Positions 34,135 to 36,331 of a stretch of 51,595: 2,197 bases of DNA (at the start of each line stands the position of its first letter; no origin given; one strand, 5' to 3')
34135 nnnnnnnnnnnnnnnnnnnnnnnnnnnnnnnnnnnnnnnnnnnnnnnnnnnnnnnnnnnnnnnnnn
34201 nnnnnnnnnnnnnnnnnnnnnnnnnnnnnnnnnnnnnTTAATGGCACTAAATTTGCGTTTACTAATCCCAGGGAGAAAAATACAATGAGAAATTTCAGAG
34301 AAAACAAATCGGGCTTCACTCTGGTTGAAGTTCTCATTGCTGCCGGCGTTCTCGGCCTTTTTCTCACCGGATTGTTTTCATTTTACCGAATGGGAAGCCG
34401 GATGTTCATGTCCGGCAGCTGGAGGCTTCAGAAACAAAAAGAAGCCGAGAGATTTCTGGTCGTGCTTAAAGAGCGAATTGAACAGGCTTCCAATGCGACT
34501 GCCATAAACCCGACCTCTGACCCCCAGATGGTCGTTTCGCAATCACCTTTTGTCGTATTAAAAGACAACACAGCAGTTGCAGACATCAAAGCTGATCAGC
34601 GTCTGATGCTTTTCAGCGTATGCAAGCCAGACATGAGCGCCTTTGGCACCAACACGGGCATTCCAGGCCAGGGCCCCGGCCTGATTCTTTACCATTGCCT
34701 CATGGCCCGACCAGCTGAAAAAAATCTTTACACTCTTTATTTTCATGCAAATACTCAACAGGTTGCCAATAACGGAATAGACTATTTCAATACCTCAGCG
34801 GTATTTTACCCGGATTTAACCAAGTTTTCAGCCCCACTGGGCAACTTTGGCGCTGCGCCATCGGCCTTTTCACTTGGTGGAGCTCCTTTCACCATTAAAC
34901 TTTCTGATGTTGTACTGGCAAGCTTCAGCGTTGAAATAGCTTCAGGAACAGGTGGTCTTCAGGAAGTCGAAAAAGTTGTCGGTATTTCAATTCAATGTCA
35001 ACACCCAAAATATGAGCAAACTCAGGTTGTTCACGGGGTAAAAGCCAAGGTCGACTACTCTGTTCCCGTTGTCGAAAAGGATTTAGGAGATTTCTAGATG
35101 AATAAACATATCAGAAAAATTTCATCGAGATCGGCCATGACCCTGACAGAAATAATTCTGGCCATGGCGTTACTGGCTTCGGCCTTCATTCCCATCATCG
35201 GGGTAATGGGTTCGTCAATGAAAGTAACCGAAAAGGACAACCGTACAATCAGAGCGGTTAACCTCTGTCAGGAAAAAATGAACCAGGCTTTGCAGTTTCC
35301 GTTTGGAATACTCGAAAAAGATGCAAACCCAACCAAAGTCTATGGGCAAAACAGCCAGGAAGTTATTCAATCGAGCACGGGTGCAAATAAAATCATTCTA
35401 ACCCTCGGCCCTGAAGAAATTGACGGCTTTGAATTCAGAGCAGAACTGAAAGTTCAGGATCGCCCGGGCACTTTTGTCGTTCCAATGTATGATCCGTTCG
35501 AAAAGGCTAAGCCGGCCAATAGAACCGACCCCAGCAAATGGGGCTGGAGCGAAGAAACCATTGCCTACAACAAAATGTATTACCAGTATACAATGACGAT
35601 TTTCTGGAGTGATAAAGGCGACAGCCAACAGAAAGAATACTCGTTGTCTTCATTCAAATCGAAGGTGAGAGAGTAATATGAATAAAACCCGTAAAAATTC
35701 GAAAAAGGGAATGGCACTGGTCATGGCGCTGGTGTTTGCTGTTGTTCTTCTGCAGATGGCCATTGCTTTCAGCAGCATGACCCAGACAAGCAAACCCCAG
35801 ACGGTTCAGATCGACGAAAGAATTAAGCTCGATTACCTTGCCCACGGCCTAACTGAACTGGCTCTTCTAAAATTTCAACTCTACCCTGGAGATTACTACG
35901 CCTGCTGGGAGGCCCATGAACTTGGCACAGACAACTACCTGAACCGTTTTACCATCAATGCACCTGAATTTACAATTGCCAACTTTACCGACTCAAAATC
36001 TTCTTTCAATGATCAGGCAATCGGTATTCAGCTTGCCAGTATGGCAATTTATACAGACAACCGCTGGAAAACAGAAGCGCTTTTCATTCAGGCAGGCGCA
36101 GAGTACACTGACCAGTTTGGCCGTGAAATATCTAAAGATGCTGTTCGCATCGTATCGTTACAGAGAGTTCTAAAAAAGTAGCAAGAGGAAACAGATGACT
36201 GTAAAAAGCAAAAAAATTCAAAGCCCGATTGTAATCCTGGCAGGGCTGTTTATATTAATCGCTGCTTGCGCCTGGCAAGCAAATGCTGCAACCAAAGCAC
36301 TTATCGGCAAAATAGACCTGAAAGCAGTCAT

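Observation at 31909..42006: Eight-gene coupled locus: 3 pseudopilins interleaved with 3 Skp/OmpH-like paralogs, ending in a 1602-aa secreted protein, with no assembly machinery nearby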

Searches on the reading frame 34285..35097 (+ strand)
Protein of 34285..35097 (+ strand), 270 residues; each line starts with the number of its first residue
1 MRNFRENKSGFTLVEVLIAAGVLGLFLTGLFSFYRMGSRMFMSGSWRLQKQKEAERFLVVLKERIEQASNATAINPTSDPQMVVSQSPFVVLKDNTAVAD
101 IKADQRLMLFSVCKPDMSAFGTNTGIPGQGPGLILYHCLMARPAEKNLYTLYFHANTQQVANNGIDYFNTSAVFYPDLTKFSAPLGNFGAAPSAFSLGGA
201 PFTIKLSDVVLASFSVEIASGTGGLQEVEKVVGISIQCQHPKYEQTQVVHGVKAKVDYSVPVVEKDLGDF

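Call 5: search_protein_families(library=pfam, proteins=[window:34285-35097:+], max_evalue=1)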
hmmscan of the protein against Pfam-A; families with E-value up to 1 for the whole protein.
window:34285-35097:+ (270 aa): 1 family
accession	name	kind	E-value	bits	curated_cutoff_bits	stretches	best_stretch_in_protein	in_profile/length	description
PF07963.17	N_methyl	-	2.8e-06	27.1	21.2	1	7-31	3-27/27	Prokaryotic N-terminal methylation motif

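Call 6: search_protein_families(library=ncbifam, proteins=[window:34285-35097:+], max_evalue=1)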
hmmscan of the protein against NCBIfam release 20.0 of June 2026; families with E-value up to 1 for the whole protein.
window:34285-35097:+ (270 aa): 8 families
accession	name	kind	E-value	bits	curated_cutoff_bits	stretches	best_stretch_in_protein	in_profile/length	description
TIGR02532.1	IV_pilin_GFxxxE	domain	0.00052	19.8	16.3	1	9-29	2-22/24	prepilin-type N-terminal cleavage/methylation domain-containing protein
NF041002.1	pilin_ComGF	equivalog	0.018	15.2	80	1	9-70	2-61/139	competence type IV pilus minor pilin ComGF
TIGR02599.1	TIGR02599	subfamily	0.049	12.9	256.5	1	10-69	1-60/361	Verru_Chthon cassette protein C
NF007848.0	PRK10557.1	equivalog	0.055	12.8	120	1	3-66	5-68/192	prepilin peptidase-dependent protein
NF041006.2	cell_div_CdvC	equivalog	0.09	11.7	650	1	53-131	63-142/370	cell division protein CdvC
NF038304.1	EPS_HpsC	equivalog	0.12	11.9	200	1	3-33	15-45/318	hormogonium polysaccharide secretion pseudopilin HpsC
NF041013.1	T4P_ComGE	equivalog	0.18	11.9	49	0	7-69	2-57/83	competence type IV pilus minor pilin ComGE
NF040982.1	ComGD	equivalog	0.98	9.8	70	0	9-32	2-25/139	competence type IV pilus minor pilin ComGD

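Call 78: search_protein_families(library=ncbifam, alignment_id=A10, max_evalue=0.1)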
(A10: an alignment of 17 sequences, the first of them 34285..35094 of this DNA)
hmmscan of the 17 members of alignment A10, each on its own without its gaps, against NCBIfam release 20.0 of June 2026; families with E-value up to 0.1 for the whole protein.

A. member 1, window:34285-35094:+ (270 aa): 5 families
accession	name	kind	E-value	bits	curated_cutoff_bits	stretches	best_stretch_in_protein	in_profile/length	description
TIGR02532.1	IV_pilin_GFxxxE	domain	0.00052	19.8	16.3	1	9-29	2-22/24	prepilin-type N-terminal cleavage/methylation domain-containing protein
NF041002.1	pilin_ComGF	equivalog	0.018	15.2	80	1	9-70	2-61/139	competence type IV pilus minor pilin ComGF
TIGR02599.1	TIGR02599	subfamily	0.049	12.9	256.5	1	10-69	1-60/361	Verru_Chthon cassette protein C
NF007848.0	PRK10557.1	equivalog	0.055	12.8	120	1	3-66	5-68/192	prepilin peptidase-dependent protein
NF041006.2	cell_div_CdvC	equivalog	0.09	11.7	650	0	53-131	63-142/370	cell division protein CdvC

B. families by the number of members that match (of 17 scanned): 17 families
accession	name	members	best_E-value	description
NF041002.1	pilin_ComGF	14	1.3e-05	competence type IV pilus minor pilin ComGF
TIGR02532.1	IV_pilin_GFxxxE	13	1.2e-05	prepilin-type N-terminal cleavage/methylation domain-containing protein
TIGR01711.1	gspJ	11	0.00024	type II secretion system minor pseudopilin GspJ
TIGR02599.1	TIGR02599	9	9.1e-05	Verru_Chthon cassette protein C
NF041013.1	T4P_ComGE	8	0.0066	competence type IV pilus minor pilin ComGE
NF007848.0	PRK10557.1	7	0.00029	prepilin peptidase-dependent protein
TIGR01707.1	gspI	5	0.0061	type II secretion system minor pseudopilin GspI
NF006453.0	PRK08808.1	3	0.016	type II secretion system protein J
NF040982.1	ComGD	2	0.011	competence type IV pilus minor pilin ComGD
NF007800.0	PRK10506.1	2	0.035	prepilin peptidase-dependent protein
NF047828.1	T3SSXpsI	2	0.044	type II secretion system protein XpsI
TIGR00333.1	nrdI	1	0.0051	class Ib ribonucleoside-diphosphate reductase assembly flavoprotein NrdI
NF007862.0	PRK10574.1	1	0.0094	prepilin peptidase-dependent pilin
TIGR01708.2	typeII_sec_gspH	1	0.036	type II secretion system minor pseudopilin GspH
TIGR03433.1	padR_acidobact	1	0.064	PadR family transcriptional regulator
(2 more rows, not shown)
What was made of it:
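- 34285..35097 (+): g4: 270-aa minor pseudopilin, GspJ/PilW/ComGF-like, with a canonical G|FTLVE leader. Among orthologs, ComGF hits 14 of 17, GspJ 11 of 17 and Verru_Chthon cassette protein C 9 of 17, all below cut-off (call 78).
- Closest known: Verru_Chthon cassette proteins A-D. Same: 9 of 17 g4 orthologs give weak hits to cassette protein C (call 78).
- Tried and rejected: Verru_Chthon cassette membership: rejected (calls 6, 78).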

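Call 87: search_solved_structures(query=A10, max_evalue=1)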
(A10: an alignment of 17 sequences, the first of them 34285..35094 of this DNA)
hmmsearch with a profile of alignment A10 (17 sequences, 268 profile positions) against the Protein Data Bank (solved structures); distinct sequences matched with E-value up to 1: 5.
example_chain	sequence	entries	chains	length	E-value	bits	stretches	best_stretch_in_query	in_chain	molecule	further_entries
7tgg_A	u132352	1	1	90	0.0021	21.2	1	3-30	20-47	Geopilin domain 1 protein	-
9egp_A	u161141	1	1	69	0.0039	20.3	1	5-29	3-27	Geopilin domain 1 protein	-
9laa_A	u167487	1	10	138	0.034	17.2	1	1-37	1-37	Type IV pilin protein PilA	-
7o0j_A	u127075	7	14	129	0.07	16.2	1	39-110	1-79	Fatty acid-binding protein, liver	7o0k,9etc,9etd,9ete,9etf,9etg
1xoy_A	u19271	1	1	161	0.71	12.9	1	140-228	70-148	hypothetical protein At3g04780.1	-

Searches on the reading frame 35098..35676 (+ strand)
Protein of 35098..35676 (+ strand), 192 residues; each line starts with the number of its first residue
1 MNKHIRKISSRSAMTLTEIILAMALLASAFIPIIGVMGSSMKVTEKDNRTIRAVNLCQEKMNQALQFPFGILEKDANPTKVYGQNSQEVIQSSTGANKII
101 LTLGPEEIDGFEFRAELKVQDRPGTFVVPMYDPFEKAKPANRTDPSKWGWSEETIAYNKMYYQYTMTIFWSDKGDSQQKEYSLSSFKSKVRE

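Call 5: search_protein_families(library=pfam, proteins=[window:35098-35676:+], max_evalue=1)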
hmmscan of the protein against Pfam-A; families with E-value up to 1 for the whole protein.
window:35098-35676:+ (192 aa): 1 family
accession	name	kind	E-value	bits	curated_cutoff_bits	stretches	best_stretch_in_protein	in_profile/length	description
PF07963.17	N_methyl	-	0.17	11.9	21.2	1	10-27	3-20/27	Prokaryotic N-terminal methylation motif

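Call 6: search_protein_families(library=ncbifam, proteins=[window:35098-35676:+], max_evalue=1)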
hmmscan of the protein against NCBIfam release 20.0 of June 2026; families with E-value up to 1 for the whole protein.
window:35098-35676:+ (192 aa): 4 families
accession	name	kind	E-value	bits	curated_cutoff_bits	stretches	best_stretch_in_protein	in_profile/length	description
NF041013.1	T4P_ComGE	equivalog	0.00017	21.6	49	1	13-63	5-55/83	competence type IV pilus minor pilin ComGE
NF047828.1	T3SSXpsI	equivalog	0.0037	17.3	150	1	14-62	4-52/132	type II secretion system protein XpsI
TIGR01707.1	gspI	equivalog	0.011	16.2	44.35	1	14-64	2-52/101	type II secretion system minor pseudopilin GspI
TIGR02532.1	IV_pilin_GFxxxE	domain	0.048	13.5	16.3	1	12-28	2-18/24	prepilin-type N-terminal cleavage/methylation domain-containing protein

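Call 79: search_protein_families(library=ncbifam, alignment_id=A11, max_evalue=0.1)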
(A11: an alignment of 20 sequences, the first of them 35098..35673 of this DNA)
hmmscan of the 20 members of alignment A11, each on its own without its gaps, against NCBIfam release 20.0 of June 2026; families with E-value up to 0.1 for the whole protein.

A. member 1, window:35098-35673:+ (192 aa): 4 families
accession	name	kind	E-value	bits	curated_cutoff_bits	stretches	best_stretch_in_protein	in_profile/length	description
NF041013.1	T4P_ComGE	equivalog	0.00017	21.6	49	1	13-63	5-55/83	competence type IV pilus minor pilin ComGE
NF047828.1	T3SSXpsI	equivalog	0.0037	17.3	150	1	14-62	4-52/132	type II secretion system protein XpsI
TIGR01707.1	gspI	equivalog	0.011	16.2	44.35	1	14-64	2-52/101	type II secretion system minor pseudopilin GspI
TIGR02532.1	IV_pilin_GFxxxE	domain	0.048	13.5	16.3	1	12-28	2-18/24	prepilin-type N-terminal cleavage/methylation domain-containing protein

B. families by the number of members that match (of 20 scanned): 14 families
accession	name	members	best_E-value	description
NF041013.1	T4P_ComGE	14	7e-06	competence type IV pilus minor pilin ComGE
TIGR01707.1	gspI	14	0.00027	type II secretion system minor pseudopilin GspI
NF047828.1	T3SSXpsI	12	9.5e-05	type II secretion system protein XpsI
TIGR02532.1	IV_pilin_GFxxxE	12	0.00013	prepilin-type N-terminal cleavage/methylation domain-containing protein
TIGR02523.1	type_IV_pilV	9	0.0013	type IV pilus modification protein PilV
NF038304.1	EPS_HpsC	4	0.01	hormogonium polysaccharide secretion pseudopilin HpsC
NF006453.0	PRK08808.1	3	0.033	type II secretion system protein J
TIGR00914.1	2A0601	2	0.013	CusA/CzcA family heavy metal efflux RND transporter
NF041002.1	pilin_ComGF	2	0.057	competence type IV pilus minor pilin ComGF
NF040982.1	ComGD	1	0.043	competence type IV pilus minor pilin ComGD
NF007848.0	PRK10557.1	1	0.046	prepilin peptidase-dependent protein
TIGR01708.2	typeII_sec_gspH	1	0.053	type II secretion system minor pseudopilin GspH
NF010976.0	PRK14399.1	1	0.085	membrane protein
NF007660.0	PRK10332.1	1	0.089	prepilin-type N-terminal cleavage/methylation domain-containing protein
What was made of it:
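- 35098..35676 (+): g5: 192-aa minor pseudopilin, GspI/PilV/ComGE-like, with leader A|MTLTE (G|xTLxE in most orthologs). Among orthologs, ComGE hits 14 of 20, GspI 14 of 20, XpsI 12 of 20 and PilV 9 of 20 (call 79).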

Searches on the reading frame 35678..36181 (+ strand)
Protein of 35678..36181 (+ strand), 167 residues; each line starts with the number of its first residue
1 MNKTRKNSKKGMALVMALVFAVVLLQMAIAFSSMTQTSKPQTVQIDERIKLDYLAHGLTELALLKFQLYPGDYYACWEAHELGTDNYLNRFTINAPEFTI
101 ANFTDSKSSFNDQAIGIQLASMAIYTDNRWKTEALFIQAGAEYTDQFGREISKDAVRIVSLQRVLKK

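Call 5: search_protein_families(library=pfam, proteins=[window:35678-36181:+], max_evalue=1)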
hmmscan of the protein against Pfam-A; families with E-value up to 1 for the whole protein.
window:35678-36181:+ (167 aa): 1 family
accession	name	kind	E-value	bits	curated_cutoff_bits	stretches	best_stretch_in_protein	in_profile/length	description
PF16947.10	Ferredoxin_N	-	0.077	13.5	25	1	127-159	4-36/65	N-terminal region of 4Fe-4S ferredoxin iron-sulfur binding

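Call 6: search_protein_families(library=ncbifam, proteins=[window:35678-36181:+], max_evalue=1)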
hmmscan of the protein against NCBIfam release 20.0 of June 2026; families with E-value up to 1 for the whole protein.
window:35678-36181:+ (167 aa): 0 families

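Call 62: search_protein_families(library=pfam, alignment_id=A9, max_evalue=1)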
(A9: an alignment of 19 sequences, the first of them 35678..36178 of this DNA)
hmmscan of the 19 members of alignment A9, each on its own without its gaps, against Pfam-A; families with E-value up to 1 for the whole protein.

A. member 1, window:35678-36178:+ (167 aa): 1 family
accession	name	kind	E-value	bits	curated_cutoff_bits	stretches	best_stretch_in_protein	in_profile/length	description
PF16947.10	Ferredoxin_N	-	0.077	13.5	25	1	127-159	4-36/65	N-terminal region of 4Fe-4S ferredoxin iron-sulfur binding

B. families by the number of members that match (of 19 scanned): 4 families
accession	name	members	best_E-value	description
PF16947.10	Ferredoxin_N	2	0.077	N-terminal region of 4Fe-4S ferredoxin iron-sulfur binding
PF16215.11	DUF4876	1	0.045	Protein of unknown function (DUF4876)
PF04573.17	SPC22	1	0.1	Signal peptidase subunit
PF12547.13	ATXN-1_C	1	0.12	Ataxin-1 like family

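Call 86: search_solved_structures(query=A9, max_evalue=10)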
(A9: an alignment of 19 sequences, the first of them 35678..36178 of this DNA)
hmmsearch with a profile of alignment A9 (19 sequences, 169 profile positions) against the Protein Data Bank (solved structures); distinct sequences matched with E-value up to 10: 3.
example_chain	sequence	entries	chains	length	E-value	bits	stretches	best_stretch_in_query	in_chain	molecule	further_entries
6dq3_A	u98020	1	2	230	0.29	14.4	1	89-166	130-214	Polysaccharide deacetylase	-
6wj6_T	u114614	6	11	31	0.57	13.5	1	12-33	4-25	Photosystem II reaction center protein T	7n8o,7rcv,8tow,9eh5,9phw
8wql_TD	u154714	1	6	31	0.68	13.2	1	12-32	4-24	Photosystem II reaction center protein T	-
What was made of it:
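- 35678..36181 (+): g6: 167-aa pilin-like protein without Glu5 (KKG|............). It is inferred to be the GspK/PilX-like cap subunit. No Pfam hit in any of 19 orthologs and no PDB hit (calls 62, 86).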
